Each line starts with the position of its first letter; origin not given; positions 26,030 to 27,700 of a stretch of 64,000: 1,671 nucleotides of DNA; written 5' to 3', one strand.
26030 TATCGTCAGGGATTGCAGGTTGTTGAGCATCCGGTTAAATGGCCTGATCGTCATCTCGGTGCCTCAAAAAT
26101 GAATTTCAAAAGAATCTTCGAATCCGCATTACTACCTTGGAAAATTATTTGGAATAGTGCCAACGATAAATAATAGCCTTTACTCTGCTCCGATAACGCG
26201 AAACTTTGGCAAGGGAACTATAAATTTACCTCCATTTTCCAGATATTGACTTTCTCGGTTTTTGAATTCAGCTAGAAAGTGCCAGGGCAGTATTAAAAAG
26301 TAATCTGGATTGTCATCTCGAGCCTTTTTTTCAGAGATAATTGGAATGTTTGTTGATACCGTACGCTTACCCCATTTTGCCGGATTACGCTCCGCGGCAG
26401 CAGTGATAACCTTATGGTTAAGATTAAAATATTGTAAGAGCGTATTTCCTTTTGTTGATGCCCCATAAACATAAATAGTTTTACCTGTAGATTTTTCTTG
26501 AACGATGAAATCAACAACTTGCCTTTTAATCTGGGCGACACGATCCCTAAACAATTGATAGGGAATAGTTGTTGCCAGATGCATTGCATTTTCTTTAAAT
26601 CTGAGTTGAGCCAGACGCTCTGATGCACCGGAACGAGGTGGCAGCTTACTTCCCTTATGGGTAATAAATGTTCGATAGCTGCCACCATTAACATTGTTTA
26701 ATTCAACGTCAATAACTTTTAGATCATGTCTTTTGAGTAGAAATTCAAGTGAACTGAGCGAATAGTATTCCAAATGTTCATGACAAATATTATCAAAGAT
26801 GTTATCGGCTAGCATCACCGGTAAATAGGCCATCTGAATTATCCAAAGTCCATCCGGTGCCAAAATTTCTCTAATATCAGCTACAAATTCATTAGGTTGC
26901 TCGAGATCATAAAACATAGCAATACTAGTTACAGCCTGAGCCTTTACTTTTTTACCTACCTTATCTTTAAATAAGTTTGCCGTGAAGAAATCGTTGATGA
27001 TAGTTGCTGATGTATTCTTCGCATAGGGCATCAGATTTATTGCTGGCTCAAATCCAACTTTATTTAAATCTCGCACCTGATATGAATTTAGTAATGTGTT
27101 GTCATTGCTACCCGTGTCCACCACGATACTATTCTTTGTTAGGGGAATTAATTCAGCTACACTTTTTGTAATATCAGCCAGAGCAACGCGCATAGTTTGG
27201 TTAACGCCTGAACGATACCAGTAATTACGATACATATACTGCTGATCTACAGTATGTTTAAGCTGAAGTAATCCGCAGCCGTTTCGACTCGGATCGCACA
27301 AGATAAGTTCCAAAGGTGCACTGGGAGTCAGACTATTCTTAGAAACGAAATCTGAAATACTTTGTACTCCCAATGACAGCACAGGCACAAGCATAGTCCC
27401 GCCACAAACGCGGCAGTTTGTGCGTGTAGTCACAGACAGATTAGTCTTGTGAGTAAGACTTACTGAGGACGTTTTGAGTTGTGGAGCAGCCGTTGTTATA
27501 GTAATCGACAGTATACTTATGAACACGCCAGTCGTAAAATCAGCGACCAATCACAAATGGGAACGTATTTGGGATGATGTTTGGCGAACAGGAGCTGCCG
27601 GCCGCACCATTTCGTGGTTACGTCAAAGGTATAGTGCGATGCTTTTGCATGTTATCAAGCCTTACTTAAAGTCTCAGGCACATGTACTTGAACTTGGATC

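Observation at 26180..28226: TylCIII-like sugar C-methyltransferase with Cys zinc-ribbon, divergently paired with a second SAM methyltransferase; overlapping 5' ends and start-codon ambiguity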

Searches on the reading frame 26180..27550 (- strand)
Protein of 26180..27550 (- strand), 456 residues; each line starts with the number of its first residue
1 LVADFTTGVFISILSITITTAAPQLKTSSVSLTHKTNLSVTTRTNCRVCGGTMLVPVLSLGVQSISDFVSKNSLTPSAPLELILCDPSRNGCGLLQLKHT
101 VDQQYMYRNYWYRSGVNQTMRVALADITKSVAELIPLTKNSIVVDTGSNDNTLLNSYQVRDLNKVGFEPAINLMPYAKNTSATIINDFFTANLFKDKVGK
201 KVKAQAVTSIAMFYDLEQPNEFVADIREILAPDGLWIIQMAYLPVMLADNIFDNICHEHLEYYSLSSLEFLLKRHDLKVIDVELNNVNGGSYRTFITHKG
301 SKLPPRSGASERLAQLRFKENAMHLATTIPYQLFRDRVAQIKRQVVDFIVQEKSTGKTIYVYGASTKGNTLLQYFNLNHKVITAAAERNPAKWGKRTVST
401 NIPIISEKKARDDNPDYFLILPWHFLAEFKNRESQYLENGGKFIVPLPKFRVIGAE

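Call 3: search_protein_families(library=pfam, proteins=[window:26180-27550:-], max_evalue=0.01)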
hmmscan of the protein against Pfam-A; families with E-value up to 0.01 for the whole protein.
window:26180-27550:- (456 aa): 3 families
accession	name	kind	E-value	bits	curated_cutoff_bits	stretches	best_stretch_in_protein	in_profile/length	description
PF08484.17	Methyltransf_14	-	1.4e-45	155.4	23.5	1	287-448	2-160/160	C-methyltransferase C-terminal domain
PF08421.16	Methyltransf_13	-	4.8e-11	43.1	31.3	1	46-107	1-62/62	Putative zinc binding domain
PF13489.12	Methyltransf_23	-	4e-09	36.8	27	1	128-281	10-163/164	Methyltransferase domain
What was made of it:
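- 27230..27415 (-): Zinc-ribbon domain (Methyltransf_13). Ligands are Cys46, Cys49, Cys85 and Cys92 in long-ORF numbering. The second knuckle is Cx6C. Pfam PF08421 at 4.8e-11, profile positions 1-62 (call 3).
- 26207..26692 (-): C-terminal C-methyltransferase domain (Methyltransf_14). PF08484 at 1.4e-45, profile positions 2-160 of 160 (call 3).
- Checked: ORF 27474..28226(+) is a class I SAM methyltransferase (call 3).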

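Call 4: search_protein_families(library=ncbifam, proteins=[window:26180-27550:-], max_evalue=0.01)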
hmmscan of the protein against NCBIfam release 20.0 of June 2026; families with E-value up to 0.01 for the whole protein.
window:26180-27550:- (456 aa): 0 families

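Call 6: search_solved_structures(query=window:26180-27433:-, max_evalue=0.001, show_alignments=2)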
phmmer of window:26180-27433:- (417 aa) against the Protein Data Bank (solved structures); distinct sequences matched with E-value up to 0.001: 10.
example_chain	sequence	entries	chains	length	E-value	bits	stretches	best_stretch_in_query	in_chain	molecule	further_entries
4rv9_A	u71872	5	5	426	3.9e-53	183.9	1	5-413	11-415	D-mycarose 3-C-methyltransferase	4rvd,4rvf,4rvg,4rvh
4e2w_A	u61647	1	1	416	6.5e-39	137.1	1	4-412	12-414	TcaB9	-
3ndi_A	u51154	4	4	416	1.1e-38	136.3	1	4-412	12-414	Methyltransferase | TcaB9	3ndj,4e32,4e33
4e2x_A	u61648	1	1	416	1.1e-38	136.3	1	4-412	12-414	TcaB9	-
4e30_A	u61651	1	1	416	1.7e-38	135.8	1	4-412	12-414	TcaB9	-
4e31_A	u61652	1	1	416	2.9e-38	135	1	4-412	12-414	TcaB9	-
4e2y_A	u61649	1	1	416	3e-38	134.9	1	4-412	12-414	TcaB9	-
4e2z_A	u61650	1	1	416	1.1e-37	133.1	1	4-412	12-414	TcaB9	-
5t64_A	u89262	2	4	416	7.9e-37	130.2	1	3-414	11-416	Sugar 3-C-methyl transferase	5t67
5t6b_A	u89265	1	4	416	1e-35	126.6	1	3-412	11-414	Sugar 3-C-methyl transferase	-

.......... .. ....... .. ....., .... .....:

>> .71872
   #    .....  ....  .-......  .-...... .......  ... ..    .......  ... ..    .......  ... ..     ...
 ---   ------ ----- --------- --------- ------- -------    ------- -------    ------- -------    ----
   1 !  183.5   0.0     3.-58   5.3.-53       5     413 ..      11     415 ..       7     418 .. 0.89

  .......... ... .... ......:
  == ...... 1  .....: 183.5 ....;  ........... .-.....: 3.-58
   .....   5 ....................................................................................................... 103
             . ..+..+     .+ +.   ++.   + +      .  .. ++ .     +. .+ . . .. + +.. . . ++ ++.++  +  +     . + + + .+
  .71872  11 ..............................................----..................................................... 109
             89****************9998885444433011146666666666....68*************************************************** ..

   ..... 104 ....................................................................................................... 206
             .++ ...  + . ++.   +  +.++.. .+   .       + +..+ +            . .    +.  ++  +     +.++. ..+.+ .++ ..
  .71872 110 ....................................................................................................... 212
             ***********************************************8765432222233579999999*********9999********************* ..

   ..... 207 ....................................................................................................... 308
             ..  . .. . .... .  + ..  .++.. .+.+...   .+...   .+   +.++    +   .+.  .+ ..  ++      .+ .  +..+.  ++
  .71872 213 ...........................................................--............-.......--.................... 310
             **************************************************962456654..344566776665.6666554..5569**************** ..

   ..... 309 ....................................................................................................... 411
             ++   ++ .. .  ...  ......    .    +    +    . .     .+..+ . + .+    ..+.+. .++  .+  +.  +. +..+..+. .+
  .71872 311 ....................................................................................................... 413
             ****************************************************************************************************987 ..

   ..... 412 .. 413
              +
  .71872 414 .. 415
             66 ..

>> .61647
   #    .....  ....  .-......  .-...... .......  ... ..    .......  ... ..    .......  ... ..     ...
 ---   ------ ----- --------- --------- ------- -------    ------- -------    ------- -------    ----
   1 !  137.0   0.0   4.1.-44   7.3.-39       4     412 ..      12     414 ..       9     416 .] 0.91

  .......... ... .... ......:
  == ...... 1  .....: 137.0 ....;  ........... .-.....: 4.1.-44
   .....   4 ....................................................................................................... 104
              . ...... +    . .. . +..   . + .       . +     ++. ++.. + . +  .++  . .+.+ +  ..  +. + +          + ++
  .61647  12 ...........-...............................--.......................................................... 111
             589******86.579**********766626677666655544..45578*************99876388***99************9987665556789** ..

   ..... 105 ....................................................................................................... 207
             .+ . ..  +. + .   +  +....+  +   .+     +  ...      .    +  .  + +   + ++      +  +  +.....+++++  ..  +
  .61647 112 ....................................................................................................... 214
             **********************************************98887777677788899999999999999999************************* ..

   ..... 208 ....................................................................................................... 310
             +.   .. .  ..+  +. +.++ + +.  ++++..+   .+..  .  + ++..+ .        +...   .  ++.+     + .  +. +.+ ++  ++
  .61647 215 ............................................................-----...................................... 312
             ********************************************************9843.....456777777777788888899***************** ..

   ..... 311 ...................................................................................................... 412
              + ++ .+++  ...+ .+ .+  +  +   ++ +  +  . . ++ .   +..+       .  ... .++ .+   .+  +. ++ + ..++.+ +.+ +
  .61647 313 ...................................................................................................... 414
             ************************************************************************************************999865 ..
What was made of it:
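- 26180..27433 (-): C-methyltransferase coding sequence from the most likely start, GTG 27433 (417 aa plus stop). Full-length phmmer match to MtmC (3.9e-53), TcaB9 and KijD1 (call 6).
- Checked: The domain hits are far beyond chance: Methyltransf_14 at 1.4e-45, Methyltransf_13 at 4.8e-11, PDB MtmC at 3.9e-53 (calls 3, 6).
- Full-length phmmer matches to MtmC (3.9e-53), TcaB9 (6.5e-39) and KijD1 (8e-37) (call 6).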

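Call 38: search_solved_structures(query=window:26180-27433:-, max_evalue=1e-30, show_alignments=5)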
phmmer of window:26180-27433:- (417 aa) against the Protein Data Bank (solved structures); distinct sequences matched with E-value up to 1e-30: 10.
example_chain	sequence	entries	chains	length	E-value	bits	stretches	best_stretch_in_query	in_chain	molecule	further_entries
4rv9_A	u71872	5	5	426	3.9e-53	183.9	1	5-413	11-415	D-mycarose 3-C-methyltransferase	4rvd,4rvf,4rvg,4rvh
4e2w_A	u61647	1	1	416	6.5e-39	137.1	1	4-412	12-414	TcaB9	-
3ndi_A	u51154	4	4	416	1.1e-38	136.3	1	4-412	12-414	Methyltransferase | TcaB9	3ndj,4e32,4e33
4e2x_A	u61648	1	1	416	1.1e-38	136.3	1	4-412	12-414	TcaB9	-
4e30_A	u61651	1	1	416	1.7e-38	135.8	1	4-412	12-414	TcaB9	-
4e31_A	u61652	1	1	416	2.9e-38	135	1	4-412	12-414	TcaB9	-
4e2y_A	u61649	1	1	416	3e-38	134.9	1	4-412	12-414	TcaB9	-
4e2z_A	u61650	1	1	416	1.1e-37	133.1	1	4-412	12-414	TcaB9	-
5t64_A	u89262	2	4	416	7.9e-37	130.2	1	3-414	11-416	Sugar 3-C-methyl transferase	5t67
5t6b_A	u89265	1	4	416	1e-35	126.6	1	3-412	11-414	Sugar 3-C-methyl transferase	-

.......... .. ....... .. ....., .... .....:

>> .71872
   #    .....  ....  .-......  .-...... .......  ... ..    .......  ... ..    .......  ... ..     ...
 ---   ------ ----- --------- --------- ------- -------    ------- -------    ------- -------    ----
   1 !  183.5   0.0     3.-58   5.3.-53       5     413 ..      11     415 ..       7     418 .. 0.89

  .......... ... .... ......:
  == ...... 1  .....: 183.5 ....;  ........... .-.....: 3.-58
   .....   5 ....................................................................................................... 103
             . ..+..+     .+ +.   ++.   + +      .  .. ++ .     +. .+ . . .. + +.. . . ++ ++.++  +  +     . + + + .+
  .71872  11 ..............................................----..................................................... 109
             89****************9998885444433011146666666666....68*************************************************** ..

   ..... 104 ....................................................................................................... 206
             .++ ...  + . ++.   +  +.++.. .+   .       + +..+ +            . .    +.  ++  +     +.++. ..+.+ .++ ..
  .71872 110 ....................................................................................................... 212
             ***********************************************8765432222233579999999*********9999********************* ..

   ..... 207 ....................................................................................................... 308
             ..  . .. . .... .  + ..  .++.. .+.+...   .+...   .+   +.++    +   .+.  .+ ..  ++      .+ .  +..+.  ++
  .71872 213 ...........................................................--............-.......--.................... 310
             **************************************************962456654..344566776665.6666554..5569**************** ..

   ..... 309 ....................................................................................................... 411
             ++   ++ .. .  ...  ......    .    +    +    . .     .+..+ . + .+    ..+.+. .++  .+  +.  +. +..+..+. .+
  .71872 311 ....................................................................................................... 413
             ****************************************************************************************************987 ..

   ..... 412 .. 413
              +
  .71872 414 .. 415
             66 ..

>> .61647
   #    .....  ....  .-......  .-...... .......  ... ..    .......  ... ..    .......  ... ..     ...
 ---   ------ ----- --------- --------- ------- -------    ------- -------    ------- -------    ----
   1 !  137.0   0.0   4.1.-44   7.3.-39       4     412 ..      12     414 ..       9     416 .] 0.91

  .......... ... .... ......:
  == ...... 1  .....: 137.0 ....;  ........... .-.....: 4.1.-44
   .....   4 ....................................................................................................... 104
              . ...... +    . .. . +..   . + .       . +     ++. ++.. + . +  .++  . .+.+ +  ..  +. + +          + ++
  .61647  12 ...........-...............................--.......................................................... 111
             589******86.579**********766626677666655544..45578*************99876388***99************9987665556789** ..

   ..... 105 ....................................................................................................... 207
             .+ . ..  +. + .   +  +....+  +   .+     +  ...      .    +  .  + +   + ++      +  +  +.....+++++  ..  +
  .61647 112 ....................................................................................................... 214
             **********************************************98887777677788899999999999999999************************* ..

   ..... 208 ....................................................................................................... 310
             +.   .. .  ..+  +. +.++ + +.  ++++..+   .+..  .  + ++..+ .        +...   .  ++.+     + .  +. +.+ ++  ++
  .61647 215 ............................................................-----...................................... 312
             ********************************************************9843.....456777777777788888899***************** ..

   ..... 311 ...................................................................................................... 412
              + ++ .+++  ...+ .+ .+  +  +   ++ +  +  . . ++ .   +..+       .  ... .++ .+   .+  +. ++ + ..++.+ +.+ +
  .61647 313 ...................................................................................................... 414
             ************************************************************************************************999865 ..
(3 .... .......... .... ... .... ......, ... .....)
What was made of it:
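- His181 and Tyr222 are replaced (call 38).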

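Call 42: search_solved_structures(query=L001:2255-3178:-, max_evalue=1e-15)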
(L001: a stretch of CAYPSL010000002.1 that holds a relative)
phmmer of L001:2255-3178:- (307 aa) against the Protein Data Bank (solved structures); distinct sequences matched with E-value up to 1e-15: 21.
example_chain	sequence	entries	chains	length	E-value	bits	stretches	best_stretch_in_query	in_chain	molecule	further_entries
4zrm_A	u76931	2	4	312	6e-28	101.5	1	6-305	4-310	UDP-glucose 4-epimerase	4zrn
6kv9_A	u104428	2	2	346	1.3e-25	93.9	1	6-302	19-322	MoeE5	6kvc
7ys8_A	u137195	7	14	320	1.4e-24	90.5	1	7-303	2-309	UDP-glucose 4-epimerase | UDP-glucose 4-epimerase along with EC 5.1.3.2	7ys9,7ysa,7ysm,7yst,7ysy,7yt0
6wjb_A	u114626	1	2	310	1.2e-23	87.5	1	6-297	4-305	NAD-dependent epimerase/dehydratase family protein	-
6wj9_A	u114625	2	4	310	1.1e-22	84.3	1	6-297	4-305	NAD-dependent epimerase/dehydratase family protein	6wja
6pmh_A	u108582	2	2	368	1.6e-21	80.4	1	8-305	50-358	UDP-glucose 4-epimerase related protein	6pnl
6zl6_A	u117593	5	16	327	2.4e-21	79.9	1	7-298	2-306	Epimerase domain-containing protein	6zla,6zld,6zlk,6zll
6zlj_A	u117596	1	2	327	8.5e-21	78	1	7-298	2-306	Epimerase domain-containing protein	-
2p5u_A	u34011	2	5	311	2.6e-20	76.5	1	7-300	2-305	UDP-glucose 4-epimerase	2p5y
8wxk_A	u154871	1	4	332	2.9e-20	76.3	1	7-303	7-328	UDP-glucose 4-epimerase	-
10ke_A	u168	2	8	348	3e-20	76.2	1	7-304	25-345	Capsular polysaccharide biosynthesis protein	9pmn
5u4q_A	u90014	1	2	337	4.1e-19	72.5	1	7-304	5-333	dTDP-glucose 4,6-dehydratase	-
8vr2_A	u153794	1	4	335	5.7e-19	72.1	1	5-303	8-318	NAD-dependent epimerase/dehydratase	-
4lw8_A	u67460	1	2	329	1.4e-18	70.8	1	4-258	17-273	Putative epimerase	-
3vps_A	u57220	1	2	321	1.3e-17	67.6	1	6-304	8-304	NAD-dependent epimerase/dehydratase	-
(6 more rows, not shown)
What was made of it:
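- SDR partners in the closest relatives are generic GalE-like enzymes (call 42), so the GDP assignment rests mostly on more distant loci.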

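Call 43: search_solved_structures(query=L048:5048-5989:+, max_evalue=1e-15)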
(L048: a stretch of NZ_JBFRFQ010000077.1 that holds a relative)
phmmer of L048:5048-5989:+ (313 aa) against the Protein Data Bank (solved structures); distinct sequences matched with E-value up to 1e-15: 21.
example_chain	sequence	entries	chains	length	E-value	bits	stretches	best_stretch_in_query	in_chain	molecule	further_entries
6vo6_A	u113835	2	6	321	7.3e-69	235.5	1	13-311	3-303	Putative sugar-nucleotide epimerase/dehydratease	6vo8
6wjb_A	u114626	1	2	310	9.6e-27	97.2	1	12-243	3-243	NAD-dependent epimerase/dehydratase family protein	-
6wj9_A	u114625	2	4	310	4.7e-26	95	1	12-243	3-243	NAD-dependent epimerase/dehydratase family protein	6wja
8rdg_A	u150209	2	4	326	1.8e-24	89.8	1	13-268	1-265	SDR family NAD(P)-dependent oxidoreductase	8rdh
8rdi_A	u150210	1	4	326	6.4e-24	88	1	13-268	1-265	SDR family NAD(P)-dependent oxidoreductase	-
4lk3_A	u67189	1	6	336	5.5e-21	78.3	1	13-303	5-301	UDP-glucuronic acid decarboxylase 1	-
2b69_A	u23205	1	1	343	1.8e-20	76.6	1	12-303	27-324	UDP-glucuronate decarboxylase 1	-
4gll_A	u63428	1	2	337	2.4e-20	76.2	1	13-303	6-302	UDP-glucuronic acid decarboxylase 1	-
4m55_A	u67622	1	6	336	3.7e-20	75.6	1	13-303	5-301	UDP-glucuronic acid decarboxylase 1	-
3icp_A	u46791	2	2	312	7.4e-20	74.6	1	13-235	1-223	NAD-dependent epimerase/dehydratase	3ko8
1r6d_A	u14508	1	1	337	8e-20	74.5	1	13-304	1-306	TDP-glucose-4,6-dehydratase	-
1r66_A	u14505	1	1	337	1.2e-19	74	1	13-304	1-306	TDP-glucose-4,6-dehydratase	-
3ehe_A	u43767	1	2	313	3e-19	72.6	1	15-247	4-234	UDP-glucose 4-epimerase (GalE-1)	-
6kv9_A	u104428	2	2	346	1.5e-17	67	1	15-243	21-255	MoeE5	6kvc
6dnt_A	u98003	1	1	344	3.5e-17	65.9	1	14-237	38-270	NAD-dependent epimerase/dehydratase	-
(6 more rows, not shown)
